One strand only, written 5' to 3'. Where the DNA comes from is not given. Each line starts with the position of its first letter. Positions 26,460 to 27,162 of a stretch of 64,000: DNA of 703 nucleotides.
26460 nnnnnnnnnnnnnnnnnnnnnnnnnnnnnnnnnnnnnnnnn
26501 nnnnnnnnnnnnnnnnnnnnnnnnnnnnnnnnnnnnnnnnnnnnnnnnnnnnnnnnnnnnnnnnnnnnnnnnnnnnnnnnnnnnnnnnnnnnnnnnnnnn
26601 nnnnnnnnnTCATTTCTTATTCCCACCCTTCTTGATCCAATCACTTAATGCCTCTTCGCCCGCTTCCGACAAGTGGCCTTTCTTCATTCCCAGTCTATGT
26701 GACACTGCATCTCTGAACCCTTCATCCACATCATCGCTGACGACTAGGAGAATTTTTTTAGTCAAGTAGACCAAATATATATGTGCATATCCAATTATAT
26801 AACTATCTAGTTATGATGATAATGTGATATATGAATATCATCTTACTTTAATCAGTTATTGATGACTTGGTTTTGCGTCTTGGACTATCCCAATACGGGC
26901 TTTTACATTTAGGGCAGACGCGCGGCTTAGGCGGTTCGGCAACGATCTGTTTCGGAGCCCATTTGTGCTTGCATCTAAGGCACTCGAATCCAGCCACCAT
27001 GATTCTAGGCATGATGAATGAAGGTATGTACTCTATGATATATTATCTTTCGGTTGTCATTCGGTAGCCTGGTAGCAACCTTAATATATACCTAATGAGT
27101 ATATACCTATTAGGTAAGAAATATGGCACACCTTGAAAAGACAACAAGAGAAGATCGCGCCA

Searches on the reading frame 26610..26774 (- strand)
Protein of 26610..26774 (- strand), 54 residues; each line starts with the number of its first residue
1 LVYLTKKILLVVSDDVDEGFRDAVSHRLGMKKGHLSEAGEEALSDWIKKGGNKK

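Call 8: search_protein_families(library=pfam, proteins=[window:26610-26774:-], max_evalue=0.01)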
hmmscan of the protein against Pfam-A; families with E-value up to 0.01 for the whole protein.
window:26610-26774:- (54 aa): 1 family
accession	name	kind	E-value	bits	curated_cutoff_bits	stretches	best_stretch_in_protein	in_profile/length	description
PF16762.11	RHH_6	-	0.0026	18.8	27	1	10-45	7-42/77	Ribbon-helix-helix domain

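Call 15: search_protein_families(library=ncbifam, proteins=[window:26610-26774:-], max_evalue=0.01)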
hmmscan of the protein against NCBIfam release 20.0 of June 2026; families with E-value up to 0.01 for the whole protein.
window:26610-26774:- (54 aa): 0 families

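Call 37: search_protein_families(library=padloc, proteins=[window:26610-26774:-], max_evalue=0.01)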
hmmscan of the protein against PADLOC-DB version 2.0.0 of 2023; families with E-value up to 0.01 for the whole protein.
window:26610-26774:- (54 aa): 0 families

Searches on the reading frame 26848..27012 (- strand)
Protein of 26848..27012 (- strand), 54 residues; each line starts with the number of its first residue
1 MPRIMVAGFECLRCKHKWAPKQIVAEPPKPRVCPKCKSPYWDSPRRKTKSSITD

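Call 8: search_protein_families(library=pfam, proteins=[window:26848-27012:-], max_evalue=0.01)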
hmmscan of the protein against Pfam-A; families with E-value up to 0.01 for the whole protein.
window:26848-27012:- (54 aa): 2 families
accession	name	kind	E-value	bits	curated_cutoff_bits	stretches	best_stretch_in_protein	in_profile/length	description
PF09723.15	Zn_ribbon_8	-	7e-05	23.2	34.4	1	9-38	6-34/41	Zinc ribbon domain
PF24029.1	DUF7340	-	0.0059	16.8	27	0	4-22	34-52/62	Domain of unknown function (DUF7340)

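Call 15: search_protein_families(library=ncbifam, proteins=[window:26848-27012:-], max_evalue=0.01)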
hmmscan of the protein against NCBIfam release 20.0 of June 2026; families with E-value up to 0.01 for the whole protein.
window:26848-27012:- (54 aa): 2 families
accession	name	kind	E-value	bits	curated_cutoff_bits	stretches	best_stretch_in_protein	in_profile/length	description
TIGR02605.1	CxxC_CxxC_SSSS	subfamily_domain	0.0016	18.5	31.3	1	9-38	6-34/52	FmdB family zinc ribbon protein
TIGR04104.1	cxxc_20_cxxc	subfamily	0.0049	17.2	45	1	10-51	2-46/93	TIGR04104 family putative zinc finger protein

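Call 37: search_protein_families(library=padloc, proteins=[window:26848-27012:-], max_evalue=0.01)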
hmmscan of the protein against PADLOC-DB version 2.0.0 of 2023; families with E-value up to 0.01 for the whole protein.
window:26848-27012:- (54 aa): 0 families
